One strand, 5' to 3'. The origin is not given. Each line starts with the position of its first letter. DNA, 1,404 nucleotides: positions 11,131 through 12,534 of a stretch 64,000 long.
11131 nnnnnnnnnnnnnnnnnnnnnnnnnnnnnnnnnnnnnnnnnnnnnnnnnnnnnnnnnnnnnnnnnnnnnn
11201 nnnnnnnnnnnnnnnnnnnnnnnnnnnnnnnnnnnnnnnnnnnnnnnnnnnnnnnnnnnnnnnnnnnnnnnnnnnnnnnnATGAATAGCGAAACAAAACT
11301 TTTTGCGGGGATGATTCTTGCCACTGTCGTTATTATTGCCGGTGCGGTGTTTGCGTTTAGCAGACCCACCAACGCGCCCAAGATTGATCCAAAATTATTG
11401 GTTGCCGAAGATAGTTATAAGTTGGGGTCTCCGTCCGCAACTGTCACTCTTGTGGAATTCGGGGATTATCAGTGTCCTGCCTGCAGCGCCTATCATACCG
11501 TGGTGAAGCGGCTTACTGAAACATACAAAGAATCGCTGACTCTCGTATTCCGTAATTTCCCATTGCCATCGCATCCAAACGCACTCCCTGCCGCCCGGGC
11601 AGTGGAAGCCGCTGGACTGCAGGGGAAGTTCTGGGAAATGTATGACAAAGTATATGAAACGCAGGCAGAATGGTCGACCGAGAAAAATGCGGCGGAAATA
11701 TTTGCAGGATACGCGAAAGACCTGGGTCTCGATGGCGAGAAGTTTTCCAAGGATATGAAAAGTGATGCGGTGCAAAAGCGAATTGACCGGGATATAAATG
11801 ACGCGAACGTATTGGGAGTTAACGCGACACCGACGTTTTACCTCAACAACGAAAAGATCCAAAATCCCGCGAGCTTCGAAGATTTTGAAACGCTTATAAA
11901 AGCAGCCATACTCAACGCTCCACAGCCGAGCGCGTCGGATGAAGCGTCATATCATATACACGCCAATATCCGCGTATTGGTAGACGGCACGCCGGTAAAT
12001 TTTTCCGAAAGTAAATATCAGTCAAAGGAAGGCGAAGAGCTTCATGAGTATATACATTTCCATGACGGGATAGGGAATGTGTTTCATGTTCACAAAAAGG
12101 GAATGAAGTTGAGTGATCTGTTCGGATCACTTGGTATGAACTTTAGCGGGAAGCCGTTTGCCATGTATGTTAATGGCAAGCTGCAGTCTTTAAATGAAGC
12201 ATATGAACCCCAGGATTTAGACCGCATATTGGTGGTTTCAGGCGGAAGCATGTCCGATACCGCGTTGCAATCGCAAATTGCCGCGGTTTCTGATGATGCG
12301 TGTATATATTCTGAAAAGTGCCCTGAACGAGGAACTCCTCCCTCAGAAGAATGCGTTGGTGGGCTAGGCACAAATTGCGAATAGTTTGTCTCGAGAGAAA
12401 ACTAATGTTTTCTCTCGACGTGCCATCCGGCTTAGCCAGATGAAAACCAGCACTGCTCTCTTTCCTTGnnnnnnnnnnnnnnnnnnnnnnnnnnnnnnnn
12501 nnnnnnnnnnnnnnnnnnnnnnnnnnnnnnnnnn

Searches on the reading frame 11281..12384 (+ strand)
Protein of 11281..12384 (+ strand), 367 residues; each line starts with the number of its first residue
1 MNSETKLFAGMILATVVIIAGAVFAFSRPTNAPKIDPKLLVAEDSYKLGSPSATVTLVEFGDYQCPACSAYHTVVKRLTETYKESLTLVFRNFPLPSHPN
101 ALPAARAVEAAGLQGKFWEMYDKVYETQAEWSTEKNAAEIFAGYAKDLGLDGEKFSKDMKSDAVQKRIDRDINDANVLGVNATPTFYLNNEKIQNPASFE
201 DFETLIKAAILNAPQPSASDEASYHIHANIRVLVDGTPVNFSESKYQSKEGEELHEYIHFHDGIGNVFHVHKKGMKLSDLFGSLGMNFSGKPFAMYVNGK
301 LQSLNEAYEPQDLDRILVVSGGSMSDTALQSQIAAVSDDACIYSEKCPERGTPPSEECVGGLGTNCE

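Call 3: search_protein_families(library=pfam, proteins=[window:11281-12384:+], max_evalue=1)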
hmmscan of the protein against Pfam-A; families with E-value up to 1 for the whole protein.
window:11281-12384:+ (367 aa): 8 families
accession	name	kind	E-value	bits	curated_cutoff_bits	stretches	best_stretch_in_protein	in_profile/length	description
PF13462.12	Thioredoxin_4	-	1e-29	104.3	23.2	1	46-208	6-165/165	Thioredoxin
PF01323.26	DSBA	-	1.9e-16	60.8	25.6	1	56-205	1-189/191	DSBA-like thioredoxin domain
PF13743.12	Thioredoxin_5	-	1.8e-08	34.8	27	1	105-195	78-170/186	Thioredoxin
PF13905.12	Thioredoxin_8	-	0.023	15.5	27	1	55-90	3-40/94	Thioredoxin-like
PF13098.12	Thioredoxin_2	-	0.025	15.3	27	1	56-192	8-85/104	Thioredoxin-like domain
PF13728.12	TraF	-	0.025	14.8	23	0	54-89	130-165/224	F plasmid transfer operon protein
PF00085.26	Thioredoxin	-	0.028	14.9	23.5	0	53-89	18-54/103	Thioredoxin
PF02597.26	ThiS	-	0.1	13.6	22.5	0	270-319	17-70/76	ThiS family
